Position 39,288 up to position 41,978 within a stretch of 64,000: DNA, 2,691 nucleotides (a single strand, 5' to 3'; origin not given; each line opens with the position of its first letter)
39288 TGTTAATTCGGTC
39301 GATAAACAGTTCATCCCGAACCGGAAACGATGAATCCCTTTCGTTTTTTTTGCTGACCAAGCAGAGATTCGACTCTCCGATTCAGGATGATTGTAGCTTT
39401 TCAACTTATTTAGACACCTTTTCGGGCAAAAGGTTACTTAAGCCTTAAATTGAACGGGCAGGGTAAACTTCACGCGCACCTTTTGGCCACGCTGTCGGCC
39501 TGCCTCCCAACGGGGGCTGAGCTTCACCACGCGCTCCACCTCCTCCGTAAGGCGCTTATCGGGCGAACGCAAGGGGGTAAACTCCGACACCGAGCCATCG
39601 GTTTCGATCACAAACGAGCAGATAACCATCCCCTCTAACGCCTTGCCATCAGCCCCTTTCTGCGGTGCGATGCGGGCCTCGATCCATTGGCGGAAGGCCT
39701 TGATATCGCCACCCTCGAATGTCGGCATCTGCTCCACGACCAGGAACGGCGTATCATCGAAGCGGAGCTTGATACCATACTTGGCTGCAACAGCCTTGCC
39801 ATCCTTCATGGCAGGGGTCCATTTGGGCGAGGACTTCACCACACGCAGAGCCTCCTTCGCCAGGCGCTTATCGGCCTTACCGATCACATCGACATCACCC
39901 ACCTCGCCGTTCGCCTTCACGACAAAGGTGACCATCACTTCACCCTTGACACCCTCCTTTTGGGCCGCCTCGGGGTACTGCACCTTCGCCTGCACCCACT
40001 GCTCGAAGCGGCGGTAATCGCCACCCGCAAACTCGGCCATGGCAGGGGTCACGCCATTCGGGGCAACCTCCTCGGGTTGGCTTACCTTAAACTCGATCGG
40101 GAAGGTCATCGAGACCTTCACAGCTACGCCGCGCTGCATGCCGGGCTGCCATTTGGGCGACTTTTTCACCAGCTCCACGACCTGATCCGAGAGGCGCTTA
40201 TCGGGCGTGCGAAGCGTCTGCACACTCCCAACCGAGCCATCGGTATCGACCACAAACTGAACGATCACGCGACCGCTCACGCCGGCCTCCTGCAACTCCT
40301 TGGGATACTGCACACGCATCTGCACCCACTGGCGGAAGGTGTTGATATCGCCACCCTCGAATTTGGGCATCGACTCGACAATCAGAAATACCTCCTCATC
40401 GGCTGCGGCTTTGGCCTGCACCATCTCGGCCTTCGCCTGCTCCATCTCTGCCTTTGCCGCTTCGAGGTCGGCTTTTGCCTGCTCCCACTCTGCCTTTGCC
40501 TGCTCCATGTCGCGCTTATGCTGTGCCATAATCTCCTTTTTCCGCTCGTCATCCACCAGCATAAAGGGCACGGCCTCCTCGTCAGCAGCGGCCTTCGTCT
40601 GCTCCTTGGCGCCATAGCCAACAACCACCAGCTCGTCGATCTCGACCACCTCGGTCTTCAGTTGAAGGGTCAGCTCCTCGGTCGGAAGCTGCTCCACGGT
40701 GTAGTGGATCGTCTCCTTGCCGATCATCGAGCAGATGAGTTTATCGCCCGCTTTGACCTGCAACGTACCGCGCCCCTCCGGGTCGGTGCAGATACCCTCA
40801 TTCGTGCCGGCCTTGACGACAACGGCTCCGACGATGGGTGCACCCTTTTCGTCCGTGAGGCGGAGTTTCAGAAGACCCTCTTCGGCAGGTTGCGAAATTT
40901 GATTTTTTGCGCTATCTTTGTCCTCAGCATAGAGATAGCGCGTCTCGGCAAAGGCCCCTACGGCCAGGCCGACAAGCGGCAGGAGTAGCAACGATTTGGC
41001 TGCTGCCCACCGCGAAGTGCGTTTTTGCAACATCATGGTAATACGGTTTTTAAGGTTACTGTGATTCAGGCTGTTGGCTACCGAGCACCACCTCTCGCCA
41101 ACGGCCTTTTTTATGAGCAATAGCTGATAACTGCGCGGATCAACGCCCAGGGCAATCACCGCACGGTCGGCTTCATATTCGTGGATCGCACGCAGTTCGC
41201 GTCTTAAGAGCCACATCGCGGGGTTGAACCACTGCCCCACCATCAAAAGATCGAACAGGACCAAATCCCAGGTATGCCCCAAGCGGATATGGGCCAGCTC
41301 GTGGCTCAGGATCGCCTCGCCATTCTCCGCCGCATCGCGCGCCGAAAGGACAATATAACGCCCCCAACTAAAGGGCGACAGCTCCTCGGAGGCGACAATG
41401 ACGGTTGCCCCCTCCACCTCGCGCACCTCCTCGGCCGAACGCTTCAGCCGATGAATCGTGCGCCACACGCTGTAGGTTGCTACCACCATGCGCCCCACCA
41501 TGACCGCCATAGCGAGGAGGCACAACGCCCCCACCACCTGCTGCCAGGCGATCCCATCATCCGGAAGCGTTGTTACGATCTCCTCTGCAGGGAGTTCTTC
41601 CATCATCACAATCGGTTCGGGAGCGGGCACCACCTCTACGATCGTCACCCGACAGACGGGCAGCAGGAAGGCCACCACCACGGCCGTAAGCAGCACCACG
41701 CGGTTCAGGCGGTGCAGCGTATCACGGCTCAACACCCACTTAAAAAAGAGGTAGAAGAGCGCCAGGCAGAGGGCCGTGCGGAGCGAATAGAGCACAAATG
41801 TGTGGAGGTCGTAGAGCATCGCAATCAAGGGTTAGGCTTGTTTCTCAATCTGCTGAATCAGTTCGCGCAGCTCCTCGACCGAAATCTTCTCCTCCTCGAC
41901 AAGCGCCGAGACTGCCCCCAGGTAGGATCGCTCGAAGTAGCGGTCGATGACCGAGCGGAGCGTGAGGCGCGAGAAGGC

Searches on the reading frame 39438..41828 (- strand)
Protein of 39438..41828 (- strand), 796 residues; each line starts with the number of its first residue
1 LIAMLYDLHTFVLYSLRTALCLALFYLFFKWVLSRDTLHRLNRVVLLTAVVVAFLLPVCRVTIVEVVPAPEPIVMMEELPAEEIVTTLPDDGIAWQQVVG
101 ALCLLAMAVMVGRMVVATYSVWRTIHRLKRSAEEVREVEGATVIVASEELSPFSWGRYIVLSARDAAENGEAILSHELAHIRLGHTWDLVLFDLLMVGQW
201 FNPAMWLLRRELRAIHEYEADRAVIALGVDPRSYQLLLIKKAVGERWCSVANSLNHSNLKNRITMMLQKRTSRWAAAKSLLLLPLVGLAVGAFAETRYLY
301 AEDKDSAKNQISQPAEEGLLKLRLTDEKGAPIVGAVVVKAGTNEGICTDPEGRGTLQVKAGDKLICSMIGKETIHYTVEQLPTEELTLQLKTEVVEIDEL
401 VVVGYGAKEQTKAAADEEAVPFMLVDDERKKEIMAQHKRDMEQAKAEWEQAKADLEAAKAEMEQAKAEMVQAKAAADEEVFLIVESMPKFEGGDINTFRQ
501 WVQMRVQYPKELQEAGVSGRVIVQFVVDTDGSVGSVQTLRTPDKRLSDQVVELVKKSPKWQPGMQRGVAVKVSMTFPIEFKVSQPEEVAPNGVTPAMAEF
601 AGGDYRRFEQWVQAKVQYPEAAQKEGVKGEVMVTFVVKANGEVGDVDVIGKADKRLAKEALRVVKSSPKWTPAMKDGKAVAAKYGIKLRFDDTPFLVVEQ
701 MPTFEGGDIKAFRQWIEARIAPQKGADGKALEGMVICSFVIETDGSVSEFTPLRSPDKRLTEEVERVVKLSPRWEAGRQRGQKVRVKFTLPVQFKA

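Call 35: search_protein_families(library=pfam, proteins=[window:39438-41828:-])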
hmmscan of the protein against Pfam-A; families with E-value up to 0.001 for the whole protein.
window:39438-41828:- (796 aa): 4 families
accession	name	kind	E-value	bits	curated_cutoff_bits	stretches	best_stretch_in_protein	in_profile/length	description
PF03544.19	TonB_C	-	6.7e-49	164.7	24.6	3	616-690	3-77/79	Gram-negative bacterial TonB protein C-terminal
PF05569.17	Peptidase_M56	-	2.4e-13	50.4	31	1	22-266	17-296/296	BlaR1 peptidase M56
PF13715.12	CarbopepD_reg_2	-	7.3e-09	36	32.2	1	325-402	6-88/88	CarboxypepD_reg-like domain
PF13620.12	CarboxypepD_reg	-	0.00076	20.2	32.3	0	323-390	5-81/82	Carboxypeptidase regulatory-like domain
